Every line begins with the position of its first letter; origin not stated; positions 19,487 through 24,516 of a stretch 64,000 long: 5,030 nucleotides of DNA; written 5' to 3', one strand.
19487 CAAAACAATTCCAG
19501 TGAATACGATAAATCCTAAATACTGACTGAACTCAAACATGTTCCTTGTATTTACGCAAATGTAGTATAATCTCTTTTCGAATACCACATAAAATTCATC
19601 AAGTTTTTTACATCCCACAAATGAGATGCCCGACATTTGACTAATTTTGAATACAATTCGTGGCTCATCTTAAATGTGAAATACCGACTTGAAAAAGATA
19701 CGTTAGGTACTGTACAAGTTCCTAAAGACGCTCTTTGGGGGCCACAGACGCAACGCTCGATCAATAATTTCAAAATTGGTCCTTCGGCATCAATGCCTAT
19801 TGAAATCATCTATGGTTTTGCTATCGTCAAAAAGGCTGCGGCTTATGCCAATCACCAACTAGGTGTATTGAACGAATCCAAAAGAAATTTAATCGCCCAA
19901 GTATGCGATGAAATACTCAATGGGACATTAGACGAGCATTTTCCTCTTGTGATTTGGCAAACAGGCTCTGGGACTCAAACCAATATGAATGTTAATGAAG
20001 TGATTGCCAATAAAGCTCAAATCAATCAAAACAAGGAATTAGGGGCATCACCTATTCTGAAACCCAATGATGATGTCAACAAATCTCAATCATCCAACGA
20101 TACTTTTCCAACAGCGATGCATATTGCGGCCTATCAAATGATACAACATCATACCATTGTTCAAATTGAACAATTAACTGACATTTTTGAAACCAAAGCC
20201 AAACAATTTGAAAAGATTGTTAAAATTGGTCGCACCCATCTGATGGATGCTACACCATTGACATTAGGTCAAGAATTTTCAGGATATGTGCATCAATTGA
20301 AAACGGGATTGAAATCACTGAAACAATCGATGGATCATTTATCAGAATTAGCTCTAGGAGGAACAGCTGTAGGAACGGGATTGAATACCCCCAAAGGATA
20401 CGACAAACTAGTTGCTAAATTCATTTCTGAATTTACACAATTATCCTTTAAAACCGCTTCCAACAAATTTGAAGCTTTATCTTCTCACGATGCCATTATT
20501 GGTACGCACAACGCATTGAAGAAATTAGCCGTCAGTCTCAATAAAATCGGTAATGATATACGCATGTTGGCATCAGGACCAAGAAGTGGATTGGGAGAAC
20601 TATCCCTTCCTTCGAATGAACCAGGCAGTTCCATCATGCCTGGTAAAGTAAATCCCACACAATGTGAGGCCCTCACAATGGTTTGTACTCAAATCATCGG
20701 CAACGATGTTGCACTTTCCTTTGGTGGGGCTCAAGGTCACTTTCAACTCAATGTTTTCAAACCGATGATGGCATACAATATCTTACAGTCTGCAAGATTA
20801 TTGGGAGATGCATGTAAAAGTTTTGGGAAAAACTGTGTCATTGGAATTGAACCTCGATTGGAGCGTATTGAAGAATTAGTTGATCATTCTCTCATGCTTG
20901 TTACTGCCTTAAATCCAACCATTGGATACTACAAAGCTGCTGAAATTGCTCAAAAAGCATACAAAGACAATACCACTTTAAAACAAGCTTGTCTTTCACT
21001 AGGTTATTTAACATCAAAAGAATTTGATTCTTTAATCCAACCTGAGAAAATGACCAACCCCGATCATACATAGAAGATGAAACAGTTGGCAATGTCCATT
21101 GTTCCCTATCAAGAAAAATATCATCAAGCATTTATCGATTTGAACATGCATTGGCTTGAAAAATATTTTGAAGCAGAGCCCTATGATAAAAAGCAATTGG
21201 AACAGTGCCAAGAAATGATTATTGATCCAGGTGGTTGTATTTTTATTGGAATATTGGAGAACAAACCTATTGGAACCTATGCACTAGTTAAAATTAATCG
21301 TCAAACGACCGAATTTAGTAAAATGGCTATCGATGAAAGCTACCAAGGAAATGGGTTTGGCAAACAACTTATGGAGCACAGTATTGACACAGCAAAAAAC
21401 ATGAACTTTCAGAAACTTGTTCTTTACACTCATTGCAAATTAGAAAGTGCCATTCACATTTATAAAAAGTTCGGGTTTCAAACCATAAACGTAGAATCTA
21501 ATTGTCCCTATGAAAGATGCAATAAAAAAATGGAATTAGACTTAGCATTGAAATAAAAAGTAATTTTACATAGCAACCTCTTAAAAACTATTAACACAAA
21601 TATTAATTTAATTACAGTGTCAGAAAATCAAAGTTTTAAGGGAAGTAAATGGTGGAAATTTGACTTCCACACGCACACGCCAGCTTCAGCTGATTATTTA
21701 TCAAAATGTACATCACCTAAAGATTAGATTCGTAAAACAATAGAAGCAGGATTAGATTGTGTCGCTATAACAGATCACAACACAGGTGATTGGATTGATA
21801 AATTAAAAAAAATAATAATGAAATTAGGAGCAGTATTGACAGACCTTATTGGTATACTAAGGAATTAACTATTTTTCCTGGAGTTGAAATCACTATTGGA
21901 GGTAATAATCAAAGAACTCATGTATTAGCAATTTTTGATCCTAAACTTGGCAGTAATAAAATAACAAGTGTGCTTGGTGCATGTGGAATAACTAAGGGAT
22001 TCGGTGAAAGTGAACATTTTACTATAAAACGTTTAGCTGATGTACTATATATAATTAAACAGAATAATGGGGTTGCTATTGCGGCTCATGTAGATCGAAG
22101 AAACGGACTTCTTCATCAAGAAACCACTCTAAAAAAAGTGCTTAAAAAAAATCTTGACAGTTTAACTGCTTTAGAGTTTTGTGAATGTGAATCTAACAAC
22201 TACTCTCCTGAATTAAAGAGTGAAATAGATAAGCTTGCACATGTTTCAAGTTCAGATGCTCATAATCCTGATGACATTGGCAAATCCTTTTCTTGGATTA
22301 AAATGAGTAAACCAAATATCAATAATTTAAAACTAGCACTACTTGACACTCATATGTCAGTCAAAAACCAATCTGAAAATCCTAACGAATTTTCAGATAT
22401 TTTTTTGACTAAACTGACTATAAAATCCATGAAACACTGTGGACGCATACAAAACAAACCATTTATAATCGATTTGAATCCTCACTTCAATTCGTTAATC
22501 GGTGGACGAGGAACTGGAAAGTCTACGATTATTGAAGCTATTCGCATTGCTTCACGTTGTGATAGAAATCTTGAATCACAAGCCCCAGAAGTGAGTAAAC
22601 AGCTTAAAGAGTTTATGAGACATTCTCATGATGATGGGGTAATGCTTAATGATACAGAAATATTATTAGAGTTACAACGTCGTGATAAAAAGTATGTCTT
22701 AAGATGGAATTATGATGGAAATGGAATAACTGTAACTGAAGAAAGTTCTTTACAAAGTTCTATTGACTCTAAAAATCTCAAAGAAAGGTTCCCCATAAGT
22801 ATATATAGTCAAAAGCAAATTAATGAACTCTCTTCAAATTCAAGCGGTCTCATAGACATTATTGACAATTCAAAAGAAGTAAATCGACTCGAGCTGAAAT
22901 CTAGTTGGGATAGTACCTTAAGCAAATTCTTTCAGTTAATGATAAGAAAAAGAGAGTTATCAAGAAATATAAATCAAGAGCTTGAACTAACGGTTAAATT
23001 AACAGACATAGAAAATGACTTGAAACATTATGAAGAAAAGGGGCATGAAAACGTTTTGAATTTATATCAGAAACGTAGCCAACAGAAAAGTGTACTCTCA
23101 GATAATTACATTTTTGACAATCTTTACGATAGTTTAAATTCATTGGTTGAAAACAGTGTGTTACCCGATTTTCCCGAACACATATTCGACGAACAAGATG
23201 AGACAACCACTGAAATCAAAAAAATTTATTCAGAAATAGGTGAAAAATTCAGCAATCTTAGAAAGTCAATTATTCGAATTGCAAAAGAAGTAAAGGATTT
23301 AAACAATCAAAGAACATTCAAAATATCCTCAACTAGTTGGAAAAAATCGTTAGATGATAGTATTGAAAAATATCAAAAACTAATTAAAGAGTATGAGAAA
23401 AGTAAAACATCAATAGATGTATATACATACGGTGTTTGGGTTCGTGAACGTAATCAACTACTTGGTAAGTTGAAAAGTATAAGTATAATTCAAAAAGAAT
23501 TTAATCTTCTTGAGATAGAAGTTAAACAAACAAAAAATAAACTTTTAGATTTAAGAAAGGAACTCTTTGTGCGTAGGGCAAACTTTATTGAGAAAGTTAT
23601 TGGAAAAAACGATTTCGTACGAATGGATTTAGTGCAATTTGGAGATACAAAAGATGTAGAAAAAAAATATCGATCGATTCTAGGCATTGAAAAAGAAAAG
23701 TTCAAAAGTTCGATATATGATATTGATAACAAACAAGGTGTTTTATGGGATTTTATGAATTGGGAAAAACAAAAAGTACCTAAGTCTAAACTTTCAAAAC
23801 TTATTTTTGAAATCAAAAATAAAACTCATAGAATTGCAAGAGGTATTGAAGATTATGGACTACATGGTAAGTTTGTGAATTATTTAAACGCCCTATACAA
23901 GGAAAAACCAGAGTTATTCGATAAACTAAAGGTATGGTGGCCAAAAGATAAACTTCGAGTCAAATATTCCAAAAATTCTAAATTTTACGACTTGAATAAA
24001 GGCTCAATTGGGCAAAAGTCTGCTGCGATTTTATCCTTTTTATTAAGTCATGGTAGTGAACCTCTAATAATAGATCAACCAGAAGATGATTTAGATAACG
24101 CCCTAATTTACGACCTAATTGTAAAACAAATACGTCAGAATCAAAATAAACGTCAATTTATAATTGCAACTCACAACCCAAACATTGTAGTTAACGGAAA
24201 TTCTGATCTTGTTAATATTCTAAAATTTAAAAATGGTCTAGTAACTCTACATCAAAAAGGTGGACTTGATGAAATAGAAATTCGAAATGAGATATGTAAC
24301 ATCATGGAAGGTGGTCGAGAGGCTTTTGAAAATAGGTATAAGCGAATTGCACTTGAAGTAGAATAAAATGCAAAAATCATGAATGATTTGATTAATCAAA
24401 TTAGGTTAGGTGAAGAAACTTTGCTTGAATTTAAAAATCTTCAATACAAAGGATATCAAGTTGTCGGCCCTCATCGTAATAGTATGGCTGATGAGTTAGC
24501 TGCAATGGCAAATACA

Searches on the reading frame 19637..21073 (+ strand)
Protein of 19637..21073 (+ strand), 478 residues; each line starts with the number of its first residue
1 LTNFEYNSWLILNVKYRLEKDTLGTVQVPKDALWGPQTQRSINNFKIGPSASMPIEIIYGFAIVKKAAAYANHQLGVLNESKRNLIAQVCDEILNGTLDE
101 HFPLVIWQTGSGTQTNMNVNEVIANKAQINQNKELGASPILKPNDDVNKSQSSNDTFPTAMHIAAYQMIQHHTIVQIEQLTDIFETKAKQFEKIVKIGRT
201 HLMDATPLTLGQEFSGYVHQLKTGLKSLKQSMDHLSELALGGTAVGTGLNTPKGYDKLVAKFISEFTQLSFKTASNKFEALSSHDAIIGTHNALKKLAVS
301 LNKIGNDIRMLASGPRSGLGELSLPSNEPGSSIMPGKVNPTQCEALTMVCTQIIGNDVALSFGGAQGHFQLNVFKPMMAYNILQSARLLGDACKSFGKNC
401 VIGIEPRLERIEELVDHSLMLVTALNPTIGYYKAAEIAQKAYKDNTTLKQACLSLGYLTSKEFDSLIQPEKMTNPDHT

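Call 69: search_protein_families(library=pfam, proteins=[window:19637-21073:+], max_evalue=0.00001)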
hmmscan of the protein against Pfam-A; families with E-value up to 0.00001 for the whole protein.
window:19637-21073:+ (478 aa): 2 families
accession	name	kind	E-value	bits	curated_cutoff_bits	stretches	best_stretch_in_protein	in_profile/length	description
PF00206.25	Lyase_1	-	2.7e-108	362.5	27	1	24-355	1-312/312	Lyase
PF10415.14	FumaraseC_C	-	1e-23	83.9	32.5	1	421-474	1-54/54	Fumarase C C-terminus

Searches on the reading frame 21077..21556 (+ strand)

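Call 69: search_protein_families(library=pfam, proteins=[window:21077-21556:+], max_evalue=0.00001)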
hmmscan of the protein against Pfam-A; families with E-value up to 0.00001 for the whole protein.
window:21077-21556:+ (159 aa): 4 families
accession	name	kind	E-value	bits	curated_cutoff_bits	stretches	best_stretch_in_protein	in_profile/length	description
PF00583.31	Acetyltransf_1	-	1.8e-18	67.3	20.7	1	24-134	5-116/116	Acetyltransferase (GNAT) family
PF13508.13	Acetyltransf_7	-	5.7e-14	52.7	27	1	52-135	2-83/84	Acetyltransferase (GNAT) domain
PF13673.13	Acetyltransf_10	-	5e-10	39.9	23.6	1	41-140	19-113/128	Acetyltransferase (GNAT) domain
PF08445.16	FR47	-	3.9e-06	27.2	22.1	1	58-138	3-81/86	FR47-like protein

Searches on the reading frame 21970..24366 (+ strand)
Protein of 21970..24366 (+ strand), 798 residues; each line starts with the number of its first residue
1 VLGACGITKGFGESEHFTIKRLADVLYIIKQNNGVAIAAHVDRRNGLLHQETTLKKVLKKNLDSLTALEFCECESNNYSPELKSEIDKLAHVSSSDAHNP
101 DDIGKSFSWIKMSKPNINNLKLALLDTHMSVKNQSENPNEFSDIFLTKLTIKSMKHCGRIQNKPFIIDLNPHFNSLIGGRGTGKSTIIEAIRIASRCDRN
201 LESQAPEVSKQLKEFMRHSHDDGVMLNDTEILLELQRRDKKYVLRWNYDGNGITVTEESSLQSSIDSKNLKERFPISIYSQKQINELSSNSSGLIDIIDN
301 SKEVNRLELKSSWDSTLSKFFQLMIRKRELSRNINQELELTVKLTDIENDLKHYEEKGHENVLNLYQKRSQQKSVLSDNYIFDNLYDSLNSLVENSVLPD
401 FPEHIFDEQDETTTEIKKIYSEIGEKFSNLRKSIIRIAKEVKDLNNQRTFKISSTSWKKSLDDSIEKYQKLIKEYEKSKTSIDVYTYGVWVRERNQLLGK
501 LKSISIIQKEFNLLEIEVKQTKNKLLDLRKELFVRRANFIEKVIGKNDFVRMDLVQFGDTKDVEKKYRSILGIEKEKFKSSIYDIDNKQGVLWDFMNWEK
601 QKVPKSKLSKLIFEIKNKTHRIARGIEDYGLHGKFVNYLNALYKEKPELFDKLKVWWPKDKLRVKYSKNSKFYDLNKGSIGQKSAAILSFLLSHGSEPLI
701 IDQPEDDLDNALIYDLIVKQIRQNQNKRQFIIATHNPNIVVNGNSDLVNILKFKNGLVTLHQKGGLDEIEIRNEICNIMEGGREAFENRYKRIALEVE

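Call 28: search_protein_families(library=pfam, proteins=[window:21970-24366:+], max_evalue=0.001)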
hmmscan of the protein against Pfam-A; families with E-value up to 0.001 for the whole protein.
window:21970-24366:+ (798 aa): 3 families
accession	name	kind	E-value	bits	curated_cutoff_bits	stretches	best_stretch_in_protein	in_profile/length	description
PF13304.12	AAA_21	-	7.8e-09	36.5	27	1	518-740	91-303/304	AAA domain, putative AbiEii toxin, Type IV TA system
PF13476.12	AAA_23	-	5.2e-08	34.2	27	1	157-357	7-199/201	AAA domain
PF02463.25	SMC_N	-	4.2e-07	30.1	40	1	146-756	2-217/220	RecF/RecN/SMC N terminal domain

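Call 66: search_protein_families(library=padloc, proteins=[window:21970-24366:+], max_evalue=0.001)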
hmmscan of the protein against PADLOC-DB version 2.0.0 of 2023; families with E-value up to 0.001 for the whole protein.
window:21970-24366:+ (798 aa): 17 families
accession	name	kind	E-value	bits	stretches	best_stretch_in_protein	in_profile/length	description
PDLC02208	Ppl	-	2e-98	328.6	1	24-793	139-892/894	-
PDLC04135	mad3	-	5.1e-13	47.3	1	167-771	18-358/374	mads_3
PDLC02980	AriA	-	7.2e-10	37.3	1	173-740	1-303/304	-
PDLC04182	HEC-01A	-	2.6e-09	34.6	1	691-752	300-363/406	-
PDLC00098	GajA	-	1.1e-07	29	1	162-195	14-47/534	AAA ATPase domain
PDLC00096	GajA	-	1.2e-07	28.9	1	145-328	2-177/630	AAA ATPase domain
PDLC00278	PtuA1|PtuA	-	2.3e-07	28.5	1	165-194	17-46/436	AAA ATPase domain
PDLC04164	AriA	-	3.3e-07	28.1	1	659-748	153-244/253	-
PDLC00271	PtuA1|PtuA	-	3.9e-07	28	0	717-779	299-361/421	AAA ATPase domain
PDLC00298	PtuA1|PtuA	-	9.3e-07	26.2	0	166-194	18-46/423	AAA ATPase domain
PDLC00277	PtuA1|PtuA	-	1.1e-06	26.2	0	166-222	18-75/423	AAA ATPase domain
PDLC04168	GajA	-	4e-05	20.5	0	169-199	22-52/570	-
PDLC04570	PDC-M31A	-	0.00011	19.5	0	696-739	290-336/395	-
PDLC04144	HEC-01B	-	0.00025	18.3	0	697-762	297-363/395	-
PDLC00310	PtuA1|PtuA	-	0.00027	18.1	0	166-194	18-46/443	AAA ATPase domain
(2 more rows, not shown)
